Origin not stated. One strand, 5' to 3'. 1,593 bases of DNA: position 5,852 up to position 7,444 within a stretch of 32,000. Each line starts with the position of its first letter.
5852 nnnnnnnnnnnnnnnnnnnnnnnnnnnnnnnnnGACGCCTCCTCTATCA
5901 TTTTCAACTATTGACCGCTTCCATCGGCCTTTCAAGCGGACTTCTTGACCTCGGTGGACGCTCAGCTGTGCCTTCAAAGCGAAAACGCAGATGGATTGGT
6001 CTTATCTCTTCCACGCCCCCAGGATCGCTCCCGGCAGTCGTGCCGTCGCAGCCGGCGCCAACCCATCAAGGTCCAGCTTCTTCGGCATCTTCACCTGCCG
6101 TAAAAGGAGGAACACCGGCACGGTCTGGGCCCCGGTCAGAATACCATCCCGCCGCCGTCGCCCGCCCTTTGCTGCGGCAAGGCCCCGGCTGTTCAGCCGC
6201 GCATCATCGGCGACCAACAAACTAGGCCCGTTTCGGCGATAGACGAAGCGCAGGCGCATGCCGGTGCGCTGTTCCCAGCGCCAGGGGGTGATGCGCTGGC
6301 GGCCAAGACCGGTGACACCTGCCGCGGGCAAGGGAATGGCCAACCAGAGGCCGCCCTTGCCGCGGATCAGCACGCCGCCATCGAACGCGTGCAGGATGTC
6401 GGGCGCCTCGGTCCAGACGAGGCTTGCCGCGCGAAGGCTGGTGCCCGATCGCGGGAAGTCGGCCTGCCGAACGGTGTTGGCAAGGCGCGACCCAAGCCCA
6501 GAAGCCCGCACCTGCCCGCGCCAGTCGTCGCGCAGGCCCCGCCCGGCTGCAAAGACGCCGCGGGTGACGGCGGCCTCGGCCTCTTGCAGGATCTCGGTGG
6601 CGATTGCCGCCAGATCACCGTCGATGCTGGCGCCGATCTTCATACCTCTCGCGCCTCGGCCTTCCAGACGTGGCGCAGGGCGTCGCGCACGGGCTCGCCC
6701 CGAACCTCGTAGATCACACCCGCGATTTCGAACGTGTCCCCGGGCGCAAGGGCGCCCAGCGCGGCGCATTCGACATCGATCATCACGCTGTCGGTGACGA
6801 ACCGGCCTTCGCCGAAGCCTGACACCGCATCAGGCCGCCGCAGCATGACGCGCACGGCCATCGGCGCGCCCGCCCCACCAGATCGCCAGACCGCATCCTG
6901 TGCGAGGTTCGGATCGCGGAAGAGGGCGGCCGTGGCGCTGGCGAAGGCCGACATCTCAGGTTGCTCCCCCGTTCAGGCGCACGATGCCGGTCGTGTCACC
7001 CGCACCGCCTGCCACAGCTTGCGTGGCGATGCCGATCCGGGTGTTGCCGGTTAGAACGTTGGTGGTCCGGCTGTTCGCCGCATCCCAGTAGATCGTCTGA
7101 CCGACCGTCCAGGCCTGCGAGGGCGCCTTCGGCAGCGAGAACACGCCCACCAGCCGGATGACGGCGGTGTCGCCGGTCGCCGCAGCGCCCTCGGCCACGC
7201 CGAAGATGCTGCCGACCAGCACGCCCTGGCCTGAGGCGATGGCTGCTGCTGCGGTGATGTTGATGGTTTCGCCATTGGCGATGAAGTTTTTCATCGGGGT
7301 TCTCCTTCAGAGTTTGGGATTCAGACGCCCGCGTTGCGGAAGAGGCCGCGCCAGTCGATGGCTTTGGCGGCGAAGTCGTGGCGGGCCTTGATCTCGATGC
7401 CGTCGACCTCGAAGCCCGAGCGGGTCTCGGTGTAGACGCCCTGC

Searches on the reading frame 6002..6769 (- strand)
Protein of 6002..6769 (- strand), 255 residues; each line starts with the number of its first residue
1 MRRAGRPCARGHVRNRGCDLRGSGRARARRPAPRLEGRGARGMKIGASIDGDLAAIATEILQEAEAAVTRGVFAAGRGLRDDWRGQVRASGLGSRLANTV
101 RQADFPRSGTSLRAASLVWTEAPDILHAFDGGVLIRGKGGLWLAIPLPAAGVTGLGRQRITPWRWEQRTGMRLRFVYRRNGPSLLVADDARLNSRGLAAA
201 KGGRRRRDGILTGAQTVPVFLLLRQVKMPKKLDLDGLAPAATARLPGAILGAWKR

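Call 11: search_protein_families(library=phrogs, proteins=[window:6002-6769:-], max_evalue=0.001)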
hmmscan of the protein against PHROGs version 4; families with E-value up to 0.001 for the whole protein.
window:6002-6769:- (255 aa): 1 family
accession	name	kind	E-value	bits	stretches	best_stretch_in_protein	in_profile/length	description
phrog_6367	-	unknown function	6.4e-88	295.3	1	43-255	1-216/217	-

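Call 12: search_protein_families(library=pfam, proteins=[window:6002-6769:-], max_evalue=0.001)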
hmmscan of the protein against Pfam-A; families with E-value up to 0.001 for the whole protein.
window:6002-6769:- (255 aa): 1 family
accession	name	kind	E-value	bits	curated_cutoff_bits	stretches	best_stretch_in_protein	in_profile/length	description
PF20039.4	DUF6441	-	2.1e-49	168.6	27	1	50-254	13-213/215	Family of unknown function (DUF6441)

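Call 31: find_related_loci(query=window:6002-6643:-, collection=genome_contigs, flank=5000)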
Query window:6002-6643:- (213 aa) in genome_contigs; peptide patterns used: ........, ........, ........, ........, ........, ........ (x = any residue, [..] = any of these).
267 stretches matched a pattern; 23 encode a relative of the query (tblastn E <= 1e-3); 23 distinct loci.
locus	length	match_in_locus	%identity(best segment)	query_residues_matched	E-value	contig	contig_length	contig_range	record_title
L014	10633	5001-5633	96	1-211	6e-128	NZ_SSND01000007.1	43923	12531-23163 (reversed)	Aliigemmobacter aestuarii strain CC-PW-75 contig07, whole genome shotgun sequence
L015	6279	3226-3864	95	1-213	2e-127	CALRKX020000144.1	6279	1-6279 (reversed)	MAG: Erythrobacter sanguineus isolate JJ-JE53-10-7-mx-bin553 genome assembly, contig: JJ-RD922-193-C362, whole genome sh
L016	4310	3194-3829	94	1-212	2e-127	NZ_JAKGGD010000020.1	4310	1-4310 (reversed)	Paracoccus salsus strain EGI L200073 NODE_20_length_4310_cov_293.238661, whole genome shotgun sequence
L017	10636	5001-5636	94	1-212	8e-126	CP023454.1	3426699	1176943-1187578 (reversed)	Rhodobacteraceae bacterium QY30 chromosome, complete genome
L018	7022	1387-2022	93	1-212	7e-126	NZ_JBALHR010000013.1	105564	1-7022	Gemmobacter denitrificans strain JM10B15 NODE_13_length_105564_cov_151.665703, whole genome shotgun sequence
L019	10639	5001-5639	94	1-213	2e-125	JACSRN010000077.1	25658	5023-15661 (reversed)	MAG: Rhodobacteraceae bacterium isolate PR2 contig-70_1961, whole genome shotgun sequence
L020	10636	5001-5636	93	1-212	3e-125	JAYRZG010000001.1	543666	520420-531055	MAG: Fuscovulum sp. isolate EBPR_s472bin.4 NODE_11_length_543666_cov_14.064328, whole genome shotgun sequence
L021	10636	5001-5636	93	1-212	4e-125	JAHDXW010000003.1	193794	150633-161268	MAG: Rhodobacteraceae bacterium isolate PRO13 NODE_217_length_193794_cov_12.189951, whole genome shotgun sequence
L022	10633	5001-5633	94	1-211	2e-125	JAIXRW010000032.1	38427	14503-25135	MAG: Rhodobacter sp. isolate C4_MAG_00077 pond_C4_MAG_00077_000000000038, whole genome shotgun sequence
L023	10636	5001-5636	93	1-212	6e-125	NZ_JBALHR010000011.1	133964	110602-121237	Gemmobacter denitrificans strain JM10B15 NODE_11_length_133964_cov_153.340899, whole genome shotgun sequence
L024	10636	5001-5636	93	1-212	1e-124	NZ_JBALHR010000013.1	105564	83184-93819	Gemmobacter denitrificans strain JM10B15 NODE_13_length_105564_cov_151.665703, whole genome shotgun sequence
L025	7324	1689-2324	93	1-212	6e-125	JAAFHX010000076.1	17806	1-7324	MAG: Rhodobacterales bacterium isolate bin77.metabat.ball.199 WN_Rhodobacterales_2_scaffold_76, whole genome shotgun seq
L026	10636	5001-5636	92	1-212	5e-124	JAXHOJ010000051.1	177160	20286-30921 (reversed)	MAG: Gemmobacter sp. isolate Salar_de_Ascotan_water_MAG_AWA3 contig_2752_polypolish, whole genome shotgun sequence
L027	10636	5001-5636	92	1-212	2e-124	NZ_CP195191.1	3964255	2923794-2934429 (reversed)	Thioclava sp. FR2 chromosome, complete genome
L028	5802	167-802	92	1-212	4e-123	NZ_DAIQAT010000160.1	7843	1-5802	MAG: Tabrizicola sp. isolate CTOTU24491 NODE_4988_length_7843_cov_6.331664, whole genome shotgun sequence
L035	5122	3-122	90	173-212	7e-17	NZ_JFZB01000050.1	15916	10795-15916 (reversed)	Paenirhodobacter enshiensis strain DW2-9 contig51_scaffold25, whole genome shotgun sequence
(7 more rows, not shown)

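Call 32: find_related_loci(query=window:6002-6643:-, collection=viral_contigs, flank=5000)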
Query window:6002-6643:- (213 aa) in viral_contigs; peptide patterns used: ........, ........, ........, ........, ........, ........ (x = any residue, [..] = any of these).
52 stretches matched a pattern; 44 encode a relative of the query (tblastn E <= 1e-3); 44 distinct loci.
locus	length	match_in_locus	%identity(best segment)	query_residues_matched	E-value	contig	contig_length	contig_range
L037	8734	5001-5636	96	1-212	1e-128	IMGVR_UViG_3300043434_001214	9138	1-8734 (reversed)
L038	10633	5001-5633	96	1-211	9e-128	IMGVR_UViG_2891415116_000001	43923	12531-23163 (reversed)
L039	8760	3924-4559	96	1-212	6e-128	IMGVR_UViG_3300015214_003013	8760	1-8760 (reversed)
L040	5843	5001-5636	94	1-212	6e-127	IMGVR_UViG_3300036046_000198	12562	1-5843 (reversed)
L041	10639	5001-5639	94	1-213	7e-127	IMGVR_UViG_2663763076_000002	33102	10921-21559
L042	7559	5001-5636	95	1-212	6e-127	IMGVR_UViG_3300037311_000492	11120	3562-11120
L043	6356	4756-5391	95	1-212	3e-127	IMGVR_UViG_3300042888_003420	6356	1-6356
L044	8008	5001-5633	95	1-211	1e-126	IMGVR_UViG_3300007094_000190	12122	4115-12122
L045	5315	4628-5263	95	1-212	9e-127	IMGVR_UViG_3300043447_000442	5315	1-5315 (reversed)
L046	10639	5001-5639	95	1-213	4e-126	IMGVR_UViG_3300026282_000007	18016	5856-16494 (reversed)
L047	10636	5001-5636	94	1-212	1e-125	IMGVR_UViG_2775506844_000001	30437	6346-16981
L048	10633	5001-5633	94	1-211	1e-125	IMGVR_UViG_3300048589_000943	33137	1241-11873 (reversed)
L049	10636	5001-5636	93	1-212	2e-125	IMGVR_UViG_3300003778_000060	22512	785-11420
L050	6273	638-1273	93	1-212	6e-125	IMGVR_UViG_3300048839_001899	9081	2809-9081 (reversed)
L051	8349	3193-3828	93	1-212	6e-125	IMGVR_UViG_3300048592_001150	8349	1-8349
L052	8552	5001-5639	93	1-213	8e-125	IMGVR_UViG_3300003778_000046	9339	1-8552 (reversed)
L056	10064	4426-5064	91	1-213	3e-121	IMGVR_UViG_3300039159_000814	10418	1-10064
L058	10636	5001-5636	95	1-212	6e-126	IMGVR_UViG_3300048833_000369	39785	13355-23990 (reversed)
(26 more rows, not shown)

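Call 40: search_protein_families(library=pfam, proteins=[L021:6350-6856:-, L014:5677-6957:-, L015:3923-4930:+, L024:5710-6222:+, L017:5822-6901:+, L017:6898-7581:+, L035:289-837:+, L018:2116-2685:+, L022:5822-6574:+, L023:5881-6429:+], max_evalue=0.01)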
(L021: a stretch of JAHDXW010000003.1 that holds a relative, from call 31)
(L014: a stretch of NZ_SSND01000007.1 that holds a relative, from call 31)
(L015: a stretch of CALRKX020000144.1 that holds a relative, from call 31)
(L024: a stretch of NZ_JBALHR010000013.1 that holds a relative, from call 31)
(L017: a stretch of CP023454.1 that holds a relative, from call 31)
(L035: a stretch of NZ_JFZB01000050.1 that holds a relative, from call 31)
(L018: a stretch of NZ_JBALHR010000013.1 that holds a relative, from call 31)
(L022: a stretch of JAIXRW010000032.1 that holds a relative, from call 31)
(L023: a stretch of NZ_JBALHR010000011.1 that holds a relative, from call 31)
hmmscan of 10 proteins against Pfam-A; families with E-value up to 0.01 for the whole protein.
L021:6350-6856:- (168 aa): 1 family
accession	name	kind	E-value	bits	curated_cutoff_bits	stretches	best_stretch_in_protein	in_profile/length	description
PF22522.2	DUF6998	-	3.3e-27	95.5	27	1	36-159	16-136/136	Family of unknown function (DUF6998)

L014:5677-6957:- (426 aa): 0 families

L015:3923-4930:+ (335 aa): 0 families

L024:5710-6222:+ (170 aa): 1 family
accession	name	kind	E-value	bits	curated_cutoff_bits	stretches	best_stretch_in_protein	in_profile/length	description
PF22522.2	DUF6998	-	5.3e-07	30.1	27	1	69-141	23-90/136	Family of unknown function (DUF6998)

L017:5822-6901:+ (359 aa): 5 families
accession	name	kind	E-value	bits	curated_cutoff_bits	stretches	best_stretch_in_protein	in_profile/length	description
PF13599.13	Pentapeptide_4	-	2.1e-08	34.5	38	1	75-138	8-76/78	Pentapeptide repeat region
PF13576.12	Pentapeptide_3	-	3e-08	34.2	27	2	90-133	1-47/48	Pentapeptide repeats (9 copies)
PF00805.28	Pentapeptide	-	2.4e-07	30.6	20.2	2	98-133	1-36/40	Pentapeptide repeats (8 copies)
PF13229.12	Beta_helix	-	0.00067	19.8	25.9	1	88-143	11-123/158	Right handed beta helix region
PF23894.2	LD_SV2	-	0.0033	18.2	29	1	71-137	23-89/92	SV2A/B/C luminal domain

L017:6898-7581:+ (227 aa): 2 families
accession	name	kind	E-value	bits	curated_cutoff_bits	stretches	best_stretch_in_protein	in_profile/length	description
PF18765.7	Polbeta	-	4.3e-07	30.4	26.9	1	2-74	13-89/93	Polymerase beta, Nucleotidyltransferase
PF01909.29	NTP_transf_2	-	1.3e-06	29.2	21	1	5-41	17-47/93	Nucleotidyltransferase domain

L035:289-837:+ (182 aa): 1 family
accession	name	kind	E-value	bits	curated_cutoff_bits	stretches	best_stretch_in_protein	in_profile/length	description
PF02604.26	PhdYeFM_antitox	-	0.00036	20.7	29.8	0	60-100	5-46/74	Antitoxin Phd_YefM, type II toxin-antitoxin system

L018:2116-2685:+ (189 aa): 1 family
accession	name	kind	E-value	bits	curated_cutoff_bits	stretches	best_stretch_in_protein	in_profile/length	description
PF13643.11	DUF4145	-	0.0072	16.8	23.1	0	53-123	21-83/88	Domain of unknown function (DUF4145)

L022:5822-6574:+ (250 aa): 0 families

L023:5881-6429:+ (182 aa): 15 families
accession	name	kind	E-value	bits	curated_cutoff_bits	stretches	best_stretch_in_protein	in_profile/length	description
PF13730.12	HTH_36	-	1.9e-14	53.6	25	1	63-117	2-55/55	Helix-turn-helix domain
PF21984.2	DnaD_N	-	1.3e-11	45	27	1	51-146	1-93/101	DnaD N-terminal domain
PF08279.18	HTH_11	-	1.2e-05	25.5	25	1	90-118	18-44/55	HTH domain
PF03428.19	RP-C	-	1.9e-05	25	24.4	1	56-119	34-103/175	Replication protein C N-terminal domain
PF13412.12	HTH_24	-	4.1e-05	23.5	21.9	1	90-118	20-48/48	Winged helix-turn-helix DNA-binding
PF13551.12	HTH_29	-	0.00033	21.1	28.1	1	90-127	15-52/64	Winged helix-turn helix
PF01047.28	MarR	-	0.00075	19.8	24.6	1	85-121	15-51/59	MarR family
PF22979.2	HTH_69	-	0.00075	19.8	27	1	90-122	29-61/69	Winged helix-turn-helix domain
PF12802.13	MarR_2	-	0.00095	19.7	27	0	90-124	23-56/61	MarR family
PF09339.16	HTH_IclR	-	0.00096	19.3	22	1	84-119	14-50/52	IclR helix-turn-helix domain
PF12840.13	HTH_20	-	0.0011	19.4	27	1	64-117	2-48/51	Helix-turn-helix domain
PF08220.18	HTH_DeoR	-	0.0011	19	21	1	90-120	17-47/57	DeoR-like helix-turn-helix domain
PF13814.12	Replic_Relax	-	0.0021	18.6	25.3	1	93-146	15-72/191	Replication-relaxation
PF04703.18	FaeA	-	0.003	18.3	20.7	1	93-120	21-48/62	FaeA-like protein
PF00392.27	GntR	-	0.0047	17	27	1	88-123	25-60/64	Bacterial regulatory proteins, gntR family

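Call 41: search_protein_families(library=pfam, proteins=[L023:6504-7229:+, L027:5782-6528:+, L037:5796-6710:+, L037:6716-7243:+, L039:4616-4987:-, L039:4988-5542:-, L041:5899-7095:+, L041:7109-7942:+, L048:7040-8689:+, L048:8661-9296:+], max_evalue=0.01)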
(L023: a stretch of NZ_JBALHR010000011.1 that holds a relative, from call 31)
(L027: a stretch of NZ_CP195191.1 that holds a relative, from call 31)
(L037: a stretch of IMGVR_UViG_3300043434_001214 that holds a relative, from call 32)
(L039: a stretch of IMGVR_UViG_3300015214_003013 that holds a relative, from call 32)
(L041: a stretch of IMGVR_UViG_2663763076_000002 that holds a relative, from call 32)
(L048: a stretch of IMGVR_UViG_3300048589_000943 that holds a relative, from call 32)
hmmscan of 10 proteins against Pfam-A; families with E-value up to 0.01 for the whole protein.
L023:6504-7229:+ (241 aa): 1 family
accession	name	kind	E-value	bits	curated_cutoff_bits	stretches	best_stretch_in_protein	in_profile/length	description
PF07751.16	Abi_2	-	3.1e-06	28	25.6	0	28-94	21-82/184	Abi-like protein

L027:5782-6528:+ (248 aa): 0 families

L037:5796-6710:+ (304 aa): 1 family
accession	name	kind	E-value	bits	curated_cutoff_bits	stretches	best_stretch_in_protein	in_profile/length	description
PF15931.10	DUF4747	-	1.1e-35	123.8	27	1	28-266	8-254/257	Domain of unknown function (DUF4747)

L037:6716-7243:+ (175 aa): 0 families

L039:4616-4987:- (123 aa): 0 families

L039:4988-5542:- (184 aa): 1 family
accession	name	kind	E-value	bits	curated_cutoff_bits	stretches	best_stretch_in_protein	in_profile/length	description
PF13274.11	SocA_Panacea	-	1.7e-19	71.2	25.7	1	34-141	2-109/113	Antitoxin SocA-like, Panacea domain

L041:5899-7095:+ (398 aa): 1 family
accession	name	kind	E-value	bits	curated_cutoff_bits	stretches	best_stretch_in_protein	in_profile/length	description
PF10987.13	DUF2806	-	5.6e-11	43.1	24.5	1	98-195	3-96/221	Protein of unknown function (DUF2806)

L041:7109-7942:+ (277 aa): 5 families
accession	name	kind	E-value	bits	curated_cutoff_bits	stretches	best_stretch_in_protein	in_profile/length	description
PF00313.28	CSD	-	1.3e-19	70.3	27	1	15-74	2-60/66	'Cold-shock' DNA-binding domain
PF04471.18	Mrr_cat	-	1.7e-18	67.3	21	1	151-265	3-112/115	Restriction endonuclease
PF22722.2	NA-iREase1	-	4.3e-06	27.1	27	1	157-251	1-90/106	NACHT-associated inactive Restriction Endonuclease 1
PF08206.17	OB_RNB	-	8.1e-05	22.7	24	1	24-47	7-30/58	Ribonuclease B OB domain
PF10356.15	RRG7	-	0.00032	20.6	22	1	203-252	88-143/185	Required for respiratory growth protein 7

L048:7040-8689:+ (549 aa): 1 family
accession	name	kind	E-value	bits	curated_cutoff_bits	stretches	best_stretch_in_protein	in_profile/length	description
PF00891.24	Methyltransf_2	-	9.4e-05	22.3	22.3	1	78-218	44-176/210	O-methyltransferase domain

L048:8661-9296:+ (211 aa): 1 family
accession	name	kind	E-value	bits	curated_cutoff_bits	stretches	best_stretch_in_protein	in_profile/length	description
PF12804.13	NTP_transf_3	-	2.1e-06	28.5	27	1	16-69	2-53/160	MobA-like NTP transferase domain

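Call 43: search_protein_families(library=pfam, proteins=[L049:5670-6539:-, L052:5889-6767:+, L056:5099-5974:-, L058:5646-6680:+, L025:2741-3112:-, L025:3118-3471:-], max_evalue=0.01)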
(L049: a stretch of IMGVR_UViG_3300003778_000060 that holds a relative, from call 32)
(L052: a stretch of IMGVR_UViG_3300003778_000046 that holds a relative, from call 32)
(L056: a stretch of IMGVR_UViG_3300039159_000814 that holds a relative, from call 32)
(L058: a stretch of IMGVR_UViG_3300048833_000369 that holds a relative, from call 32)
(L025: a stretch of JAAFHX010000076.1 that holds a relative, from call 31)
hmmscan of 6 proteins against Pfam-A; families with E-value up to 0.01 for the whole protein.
L049:5670-6539:- (289 aa): 1 family
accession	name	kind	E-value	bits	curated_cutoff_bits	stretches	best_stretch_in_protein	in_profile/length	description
PF12686.12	DUF3800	-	1.5e-11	45.6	21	1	8-219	1-146/149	Protein of unknown function (DUF3800)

L052:5889-6767:+ (292 aa): 0 families

L056:5099-5974:- (291 aa): 0 families

L058:5646-6680:+ (344 aa): 0 families

L025:2741-3112:- (123 aa): 5 families
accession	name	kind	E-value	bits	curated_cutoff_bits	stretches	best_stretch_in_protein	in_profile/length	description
PF01381.28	HTH_3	-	3e-08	34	23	1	34-84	1-52/55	Helix-turn-helix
PF13744.12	HTH_37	-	1.7e-06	28.2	27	1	32-89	21-80/80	Helix-turn-helix domain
PF13560.12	HTH_31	-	6.6e-06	26.8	27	1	33-68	5-41/64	Helix-turn-helix domain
PF13412.12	HTH_24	-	0.0058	16.6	21.9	0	30-62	5-37/48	Winged helix-turn-helix DNA-binding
PF01047.28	MarR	-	0.0065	16.8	24.6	0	28-60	3-35/59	MarR family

L025:3118-3471:- (117 aa): 1 family
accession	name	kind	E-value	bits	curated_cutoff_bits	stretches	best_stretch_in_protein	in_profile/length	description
PF05973.20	Gp49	-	8e-23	80.8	23.9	1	14-108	2-89/90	Phage derived protein Gp49-like (DUF891)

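Call 45: search_protein_families(library=padloc, proteins=[L014:5677-6957:-, L015:3923-4930:+, L022:5822-6574:+, L027:5782-6528:+, L037:5796-6710:+, L041:5899-7095:+, L041:7109-7942:+, L052:5889-6767:+, L056:5099-5974:-, L058:5646-6680:+], max_evalue=0.01)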
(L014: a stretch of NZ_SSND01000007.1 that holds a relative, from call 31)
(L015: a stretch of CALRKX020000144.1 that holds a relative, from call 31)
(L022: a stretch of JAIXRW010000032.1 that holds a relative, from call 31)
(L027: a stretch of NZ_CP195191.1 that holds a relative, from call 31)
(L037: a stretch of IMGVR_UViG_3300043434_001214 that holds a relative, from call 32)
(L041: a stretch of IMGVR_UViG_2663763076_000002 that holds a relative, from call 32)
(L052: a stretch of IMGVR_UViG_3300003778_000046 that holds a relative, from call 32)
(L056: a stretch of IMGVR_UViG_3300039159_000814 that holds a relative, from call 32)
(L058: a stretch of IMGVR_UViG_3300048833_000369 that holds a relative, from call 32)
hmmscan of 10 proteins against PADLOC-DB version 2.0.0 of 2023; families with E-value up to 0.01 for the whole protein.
L014:5677-6957:- (426 aa): 0 families

L015:3923-4930:+ (335 aa): 0 families

L022:5822-6574:+ (250 aa): 0 families

L027:5782-6528:+ (248 aa): 2 families
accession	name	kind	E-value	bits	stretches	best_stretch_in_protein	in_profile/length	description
PDLC00025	DruG2|DruG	-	0.0028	14.3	1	52-150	315-413/704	Unknown function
PDLC02667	DndD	-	0.009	12.8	0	52-149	253-348/657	DndD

L037:5796-6710:+ (304 aa): 0 families

L041:5899-7095:+ (398 aa): 0 families

L041:7109-7942:+ (277 aa): 5 families
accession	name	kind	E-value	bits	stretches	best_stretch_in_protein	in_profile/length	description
PDLC04815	PDC-S02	-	3.3e-14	50.9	1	147-269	200-319/346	-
PDLC04819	PDC-S02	-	1.1e-07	29.5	1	148-248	192-287/334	-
PDLC02916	CSD_V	-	1.9e-07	28.8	1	15-68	3-53/64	-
PDLC04796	PDC-S02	-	4.9e-05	20.5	1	147-245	238-333/390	-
PDLC00631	ZorD1|ZorD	-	6.1e-05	19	1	142-245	938-1039/1071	"SWI2/SNF2 helicase, Mrr-like nuclease"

L052:5889-6767:+ (292 aa): 0 families

L056:5099-5974:- (291 aa): 0 families

L058:5646-6680:+ (344 aa): 0 families

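Call 46: search_protein_families(library=padloc, proteins=[L017:5822-6901:+, L017:6898-7581:+, L023:6504-7229:+, L049:5670-6539:-, L021:6350-6856:-, L035:289-837:+, L018:2116-2685:+, L039:4616-4987:-, L039:4988-5542:-, L037:6716-7243:+], max_evalue=0.01)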
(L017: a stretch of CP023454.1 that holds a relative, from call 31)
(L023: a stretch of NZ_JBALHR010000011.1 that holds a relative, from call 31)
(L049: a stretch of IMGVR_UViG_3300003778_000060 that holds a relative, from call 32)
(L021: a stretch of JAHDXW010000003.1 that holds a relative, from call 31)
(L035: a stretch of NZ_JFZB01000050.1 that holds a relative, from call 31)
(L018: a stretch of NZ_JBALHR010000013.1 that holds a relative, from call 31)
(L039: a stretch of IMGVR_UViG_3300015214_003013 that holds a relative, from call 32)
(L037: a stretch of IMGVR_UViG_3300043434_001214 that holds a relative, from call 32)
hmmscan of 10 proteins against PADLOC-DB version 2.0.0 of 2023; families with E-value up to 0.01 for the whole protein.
L017:5822-6901:+ (359 aa): 0 families

L017:6898-7581:+ (227 aa): 8 families
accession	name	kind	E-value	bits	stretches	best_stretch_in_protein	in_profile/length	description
PDLC04903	PDC-S09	-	9.9e-08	30.3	1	2-38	26-62/108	-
PDLC04902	PDC-S09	-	5e-07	28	1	2-29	21-48/97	-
PDLC04904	PDC-S09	-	2e-06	25.9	1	3-26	26-49/104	-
PDLC04906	PDC-S09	-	1.7e-05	23.1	1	2-26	24-48/98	-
PDLC04907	PDC-S09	-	6.2e-05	21.1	1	2-32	27-57/114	-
PDLC04368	PDC-M05A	-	8.3e-05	20.5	1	2-30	107-135/201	-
PDLC04369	PDC-M05A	-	0.00019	19.1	1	2-28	103-129/201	-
PDLC04905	PDC-S09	-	0.00063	18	1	2-27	21-47/101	-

L023:6504-7229:+ (241 aa): 2 families
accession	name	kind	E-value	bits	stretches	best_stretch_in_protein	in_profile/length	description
PDLC04038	PD-T4-5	-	1.8e-16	58.3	1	25-205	14-216/309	-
PDLC02344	AbiD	-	1.1e-05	23.3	0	42-91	60-109/277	AbiD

L049:5670-6539:- (289 aa): 1 family
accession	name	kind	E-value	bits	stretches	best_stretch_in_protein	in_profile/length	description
PDLC05033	PDC-S51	-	0.0017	15.3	0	6-40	24-64/376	-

L021:6350-6856:- (168 aa): 0 families

L035:289-837:+ (182 aa): 0 families

L018:2116-2685:+ (189 aa): 0 families

L039:4616-4987:- (123 aa): 0 families

L039:4988-5542:- (184 aa): 0 families

L037:6716-7243:+ (175 aa): 0 families

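Call 89: search_solved_structures(query=L021:5952-6353:+, max_evalue=0.001)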
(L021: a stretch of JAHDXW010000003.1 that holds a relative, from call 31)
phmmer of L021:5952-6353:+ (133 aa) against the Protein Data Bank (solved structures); distinct sequences matched with E-value up to 0.001: 1.
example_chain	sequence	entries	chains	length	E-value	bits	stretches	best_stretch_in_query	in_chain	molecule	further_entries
4xgq_A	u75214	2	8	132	4e-27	98.1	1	1-126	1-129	Ribonuclease VapC30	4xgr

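Call 90: search_solved_structures(query=L021:5698-5955:+, max_evalue=0.01)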
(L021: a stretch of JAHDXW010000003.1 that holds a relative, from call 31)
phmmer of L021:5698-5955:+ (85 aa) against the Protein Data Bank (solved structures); distinct sequences matched with E-value up to 0.01: 4.
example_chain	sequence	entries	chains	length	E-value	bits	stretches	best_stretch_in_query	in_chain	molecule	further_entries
3hs2_A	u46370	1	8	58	0.0011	22.6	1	3-52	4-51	Prevent host death protein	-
3hry_A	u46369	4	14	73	0.0013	22.3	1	3-55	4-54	Prevent host death protein | Antitoxin phd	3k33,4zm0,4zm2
4zlx_A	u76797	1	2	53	0.0026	21.4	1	3-37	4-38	Antitoxin phd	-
3kh2_E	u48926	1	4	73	0.003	21.2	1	3-37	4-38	Prevent host death protein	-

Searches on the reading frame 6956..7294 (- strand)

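Call 11: search_protein_families(library=phrogs, proteins=[window:6956-7294:-], max_evalue=0.001)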
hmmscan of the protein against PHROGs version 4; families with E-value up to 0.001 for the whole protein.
window:6956-7294:- (112 aa): 1 family
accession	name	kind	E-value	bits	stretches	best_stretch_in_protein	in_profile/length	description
phrog_122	-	head and packaging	3.5e-30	105.3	1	1-109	2-109/109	head decoration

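Call 12: search_protein_families(library=pfam, proteins=[window:6956-7294:-], max_evalue=0.001)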
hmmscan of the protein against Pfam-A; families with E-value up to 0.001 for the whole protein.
window:6956-7294:- (112 aa): 1 family
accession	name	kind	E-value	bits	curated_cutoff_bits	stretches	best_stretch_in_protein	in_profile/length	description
PF09956.15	Phage_cement_2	-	4.4e-28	98.1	24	1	6-107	2-103/103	Phage cement protein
